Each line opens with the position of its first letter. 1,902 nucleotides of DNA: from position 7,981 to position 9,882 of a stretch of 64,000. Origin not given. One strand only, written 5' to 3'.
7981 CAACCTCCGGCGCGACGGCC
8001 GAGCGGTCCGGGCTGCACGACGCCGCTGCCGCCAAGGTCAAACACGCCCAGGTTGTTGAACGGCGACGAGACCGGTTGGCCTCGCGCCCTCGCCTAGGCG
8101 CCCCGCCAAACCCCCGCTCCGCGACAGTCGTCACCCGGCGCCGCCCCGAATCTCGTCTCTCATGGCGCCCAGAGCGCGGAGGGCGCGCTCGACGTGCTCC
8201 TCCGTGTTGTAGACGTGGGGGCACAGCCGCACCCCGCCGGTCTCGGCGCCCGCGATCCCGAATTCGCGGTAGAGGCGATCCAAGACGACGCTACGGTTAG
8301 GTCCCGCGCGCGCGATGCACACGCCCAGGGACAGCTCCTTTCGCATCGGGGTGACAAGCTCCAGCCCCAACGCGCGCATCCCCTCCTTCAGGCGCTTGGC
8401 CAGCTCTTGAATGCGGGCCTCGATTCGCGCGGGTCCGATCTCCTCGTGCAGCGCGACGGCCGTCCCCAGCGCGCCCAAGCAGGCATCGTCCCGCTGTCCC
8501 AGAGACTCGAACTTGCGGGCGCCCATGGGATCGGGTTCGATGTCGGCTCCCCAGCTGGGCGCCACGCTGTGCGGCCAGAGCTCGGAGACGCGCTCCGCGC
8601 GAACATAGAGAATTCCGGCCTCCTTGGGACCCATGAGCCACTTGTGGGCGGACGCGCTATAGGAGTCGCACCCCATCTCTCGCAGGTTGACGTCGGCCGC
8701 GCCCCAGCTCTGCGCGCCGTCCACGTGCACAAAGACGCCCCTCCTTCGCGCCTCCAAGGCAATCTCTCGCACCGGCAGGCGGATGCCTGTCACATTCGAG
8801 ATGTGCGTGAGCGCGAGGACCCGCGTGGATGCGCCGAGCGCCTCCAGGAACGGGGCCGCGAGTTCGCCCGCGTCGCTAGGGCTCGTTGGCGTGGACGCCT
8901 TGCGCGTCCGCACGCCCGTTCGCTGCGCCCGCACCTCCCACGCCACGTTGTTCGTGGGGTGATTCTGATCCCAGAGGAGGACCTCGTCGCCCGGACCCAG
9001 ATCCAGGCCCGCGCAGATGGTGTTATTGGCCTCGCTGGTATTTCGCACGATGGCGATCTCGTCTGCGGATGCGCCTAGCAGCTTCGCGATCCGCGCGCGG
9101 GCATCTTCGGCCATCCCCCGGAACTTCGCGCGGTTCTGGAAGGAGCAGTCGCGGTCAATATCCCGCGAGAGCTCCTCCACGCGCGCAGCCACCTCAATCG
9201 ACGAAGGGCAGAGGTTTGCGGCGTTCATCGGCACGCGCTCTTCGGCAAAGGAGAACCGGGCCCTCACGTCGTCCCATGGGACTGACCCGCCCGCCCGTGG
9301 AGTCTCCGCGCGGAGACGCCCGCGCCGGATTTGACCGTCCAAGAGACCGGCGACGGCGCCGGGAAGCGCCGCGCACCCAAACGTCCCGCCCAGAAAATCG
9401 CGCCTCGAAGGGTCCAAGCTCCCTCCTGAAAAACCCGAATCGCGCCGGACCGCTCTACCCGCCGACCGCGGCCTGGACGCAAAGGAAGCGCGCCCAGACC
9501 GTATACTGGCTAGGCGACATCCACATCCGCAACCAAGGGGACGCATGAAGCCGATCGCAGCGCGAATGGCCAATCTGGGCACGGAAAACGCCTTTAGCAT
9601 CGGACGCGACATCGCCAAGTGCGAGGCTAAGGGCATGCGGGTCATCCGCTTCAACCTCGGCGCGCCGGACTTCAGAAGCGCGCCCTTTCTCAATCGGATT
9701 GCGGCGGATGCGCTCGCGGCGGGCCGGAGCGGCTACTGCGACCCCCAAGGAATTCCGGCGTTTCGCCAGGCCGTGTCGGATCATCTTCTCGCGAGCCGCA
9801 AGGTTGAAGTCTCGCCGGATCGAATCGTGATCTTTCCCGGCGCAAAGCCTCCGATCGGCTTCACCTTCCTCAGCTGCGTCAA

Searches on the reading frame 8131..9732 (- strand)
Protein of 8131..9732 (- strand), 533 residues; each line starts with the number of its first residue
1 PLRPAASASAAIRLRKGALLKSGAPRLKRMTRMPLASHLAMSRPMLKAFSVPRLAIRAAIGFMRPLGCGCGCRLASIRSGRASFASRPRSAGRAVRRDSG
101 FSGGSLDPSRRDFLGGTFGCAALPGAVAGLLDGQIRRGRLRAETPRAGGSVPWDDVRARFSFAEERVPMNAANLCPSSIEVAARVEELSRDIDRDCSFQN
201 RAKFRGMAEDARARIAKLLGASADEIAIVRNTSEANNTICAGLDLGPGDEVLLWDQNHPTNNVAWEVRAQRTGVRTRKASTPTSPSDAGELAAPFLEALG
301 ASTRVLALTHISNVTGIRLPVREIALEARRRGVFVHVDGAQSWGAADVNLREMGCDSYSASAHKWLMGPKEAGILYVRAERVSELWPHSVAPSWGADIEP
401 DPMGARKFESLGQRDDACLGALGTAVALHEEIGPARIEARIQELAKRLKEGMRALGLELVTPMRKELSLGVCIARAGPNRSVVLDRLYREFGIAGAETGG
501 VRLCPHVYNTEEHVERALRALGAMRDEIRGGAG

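Call 27: search_protein_families(library=ncbifam, proteins=[window:8131-9732:-], max_evalue=0.00001)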
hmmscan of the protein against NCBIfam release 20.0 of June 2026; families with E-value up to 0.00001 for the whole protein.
window:8131-9732:- (533 aa): 21 families
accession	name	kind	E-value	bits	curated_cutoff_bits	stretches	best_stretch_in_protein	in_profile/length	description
NF051467.1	peri_mod_PvdN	equivalog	2.1e-38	132.1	650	1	145-521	32-421/425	pyoverdine-tailoring periplasmic protein PvdN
TIGR01979.1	sufS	subfamily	2.1e-34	119.1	475.1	1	207-468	63-328/403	SufS family cysteine desulfurase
NF006791.0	PRK09295.1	equivalog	1.8e-27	96.4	661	1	207-389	68-250/406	cysteine desulfurase SufS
NF041166.1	f2_encap_cargo1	exception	4.6e-25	88.8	800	1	209-390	292-473/623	family 2A encapsulin nanocompartment cargo protein cysteine desulfurase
TIGR01976.1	am_tr_V_VC1184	hypoth_equivalog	2e-24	86.6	352.35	1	192-412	47-266/401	cysteine desulfurase-like protein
NF008126.0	PRK10874.1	equivalog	1.1e-22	80.7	607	1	196-387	53-244/401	cysteine desulfurase CsdA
TIGR03392.1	FeS_syn_CsdA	equivalog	6.5e-22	78.2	493.6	1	196-387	50-241/398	cysteine desulfurase CsdA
TIGR01977.1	am_tr_V_EF2568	hypoth_equivalog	1.7e-21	76.7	377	1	206-517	44-369/376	cysteine desulfurase family protein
TIGR04343.1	egtE_PLP_lyase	equivalog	1.1e-19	70.4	400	1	211-449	59-284/370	ergothioneine biosynthesis PLP-dependent enzyme EgtE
TIGR03402.1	FeS_nifS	equivalog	1.6e-18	66.7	530.75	1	203-379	39-212/379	cysteine desulfurase NifS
NF040779.1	Sec_lyase_SclA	exception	2.4e-18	66.2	525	1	197-495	35-331/378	selenocysteine lyase SclA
TIGR03235.1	DNA_S_dndA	equivalog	2.5e-15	56.7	480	1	206-382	42-217/353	cysteine desulfurase DndA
TIGR02006.1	IscS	equivalog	5.4e-15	55.3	643.2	1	207-379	48-218/402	IscS subfamily cysteine desulfurase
NF010611.0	PRK14012.1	equivalog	1.5e-14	53.7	548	1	207-379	52-222/406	IscS subfamily cysteine desulfurase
TIGR03403.1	nifS_epsilon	equivalog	3e-11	42.7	587.7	1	294-379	132-216/382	NifS family cysteine desulfurase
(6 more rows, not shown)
